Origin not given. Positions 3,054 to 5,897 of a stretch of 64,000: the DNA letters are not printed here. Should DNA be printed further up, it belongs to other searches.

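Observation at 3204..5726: Omp85-family barrel with POTRA domain and a poly-glycine stretch in its N-terminal extension, the configuration of plastid Toc75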

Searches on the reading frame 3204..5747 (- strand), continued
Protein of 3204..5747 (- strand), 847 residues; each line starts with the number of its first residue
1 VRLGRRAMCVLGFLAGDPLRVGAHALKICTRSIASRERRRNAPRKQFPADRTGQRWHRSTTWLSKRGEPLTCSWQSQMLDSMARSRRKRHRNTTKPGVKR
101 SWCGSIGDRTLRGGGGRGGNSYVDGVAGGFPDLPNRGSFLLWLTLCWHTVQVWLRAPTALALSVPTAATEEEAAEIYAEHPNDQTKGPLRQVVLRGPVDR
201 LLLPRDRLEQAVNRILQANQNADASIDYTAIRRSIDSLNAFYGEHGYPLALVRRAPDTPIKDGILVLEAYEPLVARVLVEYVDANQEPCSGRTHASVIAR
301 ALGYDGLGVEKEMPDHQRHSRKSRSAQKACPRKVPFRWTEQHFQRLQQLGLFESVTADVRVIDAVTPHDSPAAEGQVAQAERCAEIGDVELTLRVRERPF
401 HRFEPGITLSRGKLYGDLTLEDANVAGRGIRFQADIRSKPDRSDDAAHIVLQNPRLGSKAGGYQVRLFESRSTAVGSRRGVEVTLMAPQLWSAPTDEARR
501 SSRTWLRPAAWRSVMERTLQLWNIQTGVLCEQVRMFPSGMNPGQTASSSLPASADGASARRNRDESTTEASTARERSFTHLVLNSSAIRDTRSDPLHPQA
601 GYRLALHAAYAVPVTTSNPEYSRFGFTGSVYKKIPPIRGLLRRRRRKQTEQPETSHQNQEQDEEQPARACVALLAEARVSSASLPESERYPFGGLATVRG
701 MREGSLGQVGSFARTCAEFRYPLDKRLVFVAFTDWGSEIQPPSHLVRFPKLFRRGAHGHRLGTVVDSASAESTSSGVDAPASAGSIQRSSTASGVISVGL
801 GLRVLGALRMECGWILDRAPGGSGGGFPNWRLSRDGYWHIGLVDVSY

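Call 43: predict_structure(alignment_id=A2)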
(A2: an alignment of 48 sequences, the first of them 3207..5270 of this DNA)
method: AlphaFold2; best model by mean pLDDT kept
length: 688 residues; sequences in the alignment: 48
mean_pLDDT: 80.8   pTM: 0.78
mean pLDDT of the five models: 80.8, 79.7, 79.6, 79.3, 79.0
residues with pLDDT >= 90: 370; 70-90: 121; 50-70: 107; < 50: 90
segments of 3 or more residues with pLDDT < 50: 1-8, 338-347, 388-392, 396-412, 497-502, 593-631
pLDDT, mean of each block of 10 residues (from residue 1): 43 77 94 91 93 97 96 96 93 95 97 95 96 94 90 62 62 92 88 95 74 62 88 97 93 87 96 96 85 81 94 91 92 50 49 64 90 87 53 46 43 73 97 89 97 93 97 86 56 51 70 97 91 92 89 96 94 96 62 47 43 45 44 79 94 91 63 90 90
secondary structure, 60 per line:
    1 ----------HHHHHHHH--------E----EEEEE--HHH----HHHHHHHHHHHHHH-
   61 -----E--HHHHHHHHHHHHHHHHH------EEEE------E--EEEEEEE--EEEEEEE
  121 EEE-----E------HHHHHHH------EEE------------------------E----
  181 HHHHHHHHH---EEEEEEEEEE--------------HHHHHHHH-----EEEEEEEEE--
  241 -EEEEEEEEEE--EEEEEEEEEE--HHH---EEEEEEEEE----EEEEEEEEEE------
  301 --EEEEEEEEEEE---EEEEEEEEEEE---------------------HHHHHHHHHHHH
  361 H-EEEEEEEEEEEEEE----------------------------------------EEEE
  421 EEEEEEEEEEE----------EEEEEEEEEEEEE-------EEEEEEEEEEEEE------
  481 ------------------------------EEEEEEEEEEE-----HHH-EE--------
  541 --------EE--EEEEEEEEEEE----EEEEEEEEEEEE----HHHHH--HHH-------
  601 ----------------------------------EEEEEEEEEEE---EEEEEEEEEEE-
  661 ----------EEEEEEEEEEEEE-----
elements in order (helices of 4 or more, strands of 3 or more residues): H11-18 E32-36 H46-59 H69-85 E92-95 E105-111 E114-123 H136-142 E149-151 H181-189 E193-202 H217-224 E230-238 E242-251 E254-263 E272-280 E285-294 E303-313 E317-327 H349-361 E363-376 E417-431 E442-454 E462-474 E511-521 E553-563 E568-579 H584-588 E635-645 E649-659 E671-683

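Call 46: fold_search(model_id=the predicted structure, library=pdb)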
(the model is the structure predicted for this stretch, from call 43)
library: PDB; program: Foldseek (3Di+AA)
matches with E <= 10: 590; with E <= 0.001: 117
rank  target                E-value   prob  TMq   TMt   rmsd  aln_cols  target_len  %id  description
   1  9ccg_D                2.7e-22  1.00  0.44  0.45  11.2       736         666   13  Fusobacterium nucleatum BamA-Fab 9 complex (released 2025-09-17)
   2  9ccg_A                7.4e-22  1.00  0.43  0.45  11.5       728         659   13  Fusobacterium nucleatum BamA-Fab 9 complex (released 2025-09-17)
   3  8sqa_A                1.4e-20  1.00  0.45  0.41  11.3       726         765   13  The cryo-EM structure of the EcBAM/EspP(beta8-12) complex (released 2024-05-08)
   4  7tt0_A                1.5e-20  1.00  0.43  0.49  12.0       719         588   14  BamABCDE bound to substrate EspP class 2 (released 2022-03-30)
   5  6v05_A                2.0e-20  1.00  0.41  0.37  12.3       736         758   13  Cryo-EM structure of a substrate-engaged Bam complex (released 2020-06-10)
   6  7vcf_B                2.0e-20  1.00  0.34  0.35  14.9       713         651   13  Cryo-EM structure of Chlamydomonas TOC-TIC supercomplex (released 2022-11-30)
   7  7tt1_A                3.4e-20  1.00  0.42  0.46  10.4       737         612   14  BamABCDE bound to substrate EspP class 4 (released 2022-03-30)
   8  9mge_A                4.4e-20  1.00  0.46  0.41  10.6       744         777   13  beta-barrel assembly machine from Escherichia coli in an early state of substrate assembly (released 2025-12-17)
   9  7ttc_A                6.1e-20  1.00  0.41  0.46  11.2       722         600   13  BamABCDE bound to substrate EspP (released 2022-03-30)
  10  5ayw_A                9.8e-20  1.00  0.43  0.38  13.0       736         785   13  Structure of a membrane complex (released 2016-02-24)
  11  7ri4_A                1.2e-19  1.00  0.45  0.40  12.9       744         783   14  Structure of a BAM/EspP(beta9-12) hybrid-barrel intermediate (released 2021-12-22)
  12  8qpv_A                1.2e-19  1.00  0.42  0.38  10.6       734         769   13  Handover Complex: BAM bound OmpX and extended SurA (released 2024-09-25)
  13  9hg5_A                1.2e-19  1.00  0.41  0.37  10.2       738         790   13  BAM-SurA complex in the swing-in state with full length BamC resolved (released 2025-04-16)
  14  7nri_A                1.4e-19  1.00  0.45  0.40  12.5       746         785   13  Structure of the darobactin-bound E. coli BAM complex (BamABCDE) (released 2021-04-21)
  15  9cnx_A                1.4e-19  1.00  0.45  0.41  11.9       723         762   14  CryoEM structure of BAM in complex with the PTB1 closed-state inhibitor (in DDM detergent) (released 2024-12-25)
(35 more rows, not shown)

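Call 49: list_cluster_members(proteins=[P0027, P0028, P0029, P0030, P0033, P0038, P0040, P0044, P0083, P0041])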
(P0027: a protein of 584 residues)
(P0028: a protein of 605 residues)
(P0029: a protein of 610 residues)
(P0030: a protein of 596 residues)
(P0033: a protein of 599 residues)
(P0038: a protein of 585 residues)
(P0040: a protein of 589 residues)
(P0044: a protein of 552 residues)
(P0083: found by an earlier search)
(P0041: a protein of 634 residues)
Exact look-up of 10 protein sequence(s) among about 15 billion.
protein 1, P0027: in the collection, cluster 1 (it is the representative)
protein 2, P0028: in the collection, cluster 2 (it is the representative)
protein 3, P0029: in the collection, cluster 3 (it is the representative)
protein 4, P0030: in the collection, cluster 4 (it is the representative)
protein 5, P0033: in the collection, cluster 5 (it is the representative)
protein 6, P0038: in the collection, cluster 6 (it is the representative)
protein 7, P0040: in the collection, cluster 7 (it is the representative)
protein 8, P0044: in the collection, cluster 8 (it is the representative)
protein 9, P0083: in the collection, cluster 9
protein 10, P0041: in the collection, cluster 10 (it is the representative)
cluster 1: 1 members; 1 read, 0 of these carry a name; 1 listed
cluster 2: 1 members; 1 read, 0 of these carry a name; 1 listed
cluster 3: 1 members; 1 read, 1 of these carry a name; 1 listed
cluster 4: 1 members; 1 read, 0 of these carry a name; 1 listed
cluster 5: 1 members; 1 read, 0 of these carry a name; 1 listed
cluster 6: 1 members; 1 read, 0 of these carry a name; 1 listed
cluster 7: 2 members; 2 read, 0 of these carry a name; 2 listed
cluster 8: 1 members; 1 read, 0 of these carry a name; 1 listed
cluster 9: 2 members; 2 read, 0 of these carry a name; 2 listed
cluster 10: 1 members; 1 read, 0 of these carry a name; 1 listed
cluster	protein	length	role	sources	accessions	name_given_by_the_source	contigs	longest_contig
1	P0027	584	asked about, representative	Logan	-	-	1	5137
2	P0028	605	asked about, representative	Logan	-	-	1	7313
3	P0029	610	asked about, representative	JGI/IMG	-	outer membrane protein assembly factor BamA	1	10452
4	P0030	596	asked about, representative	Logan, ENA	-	-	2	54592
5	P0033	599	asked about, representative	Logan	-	-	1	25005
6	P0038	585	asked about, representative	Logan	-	-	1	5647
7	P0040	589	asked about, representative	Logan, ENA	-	-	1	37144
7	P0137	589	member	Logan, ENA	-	-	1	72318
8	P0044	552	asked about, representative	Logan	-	-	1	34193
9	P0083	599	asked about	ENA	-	-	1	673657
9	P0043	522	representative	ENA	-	-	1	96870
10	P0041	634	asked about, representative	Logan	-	-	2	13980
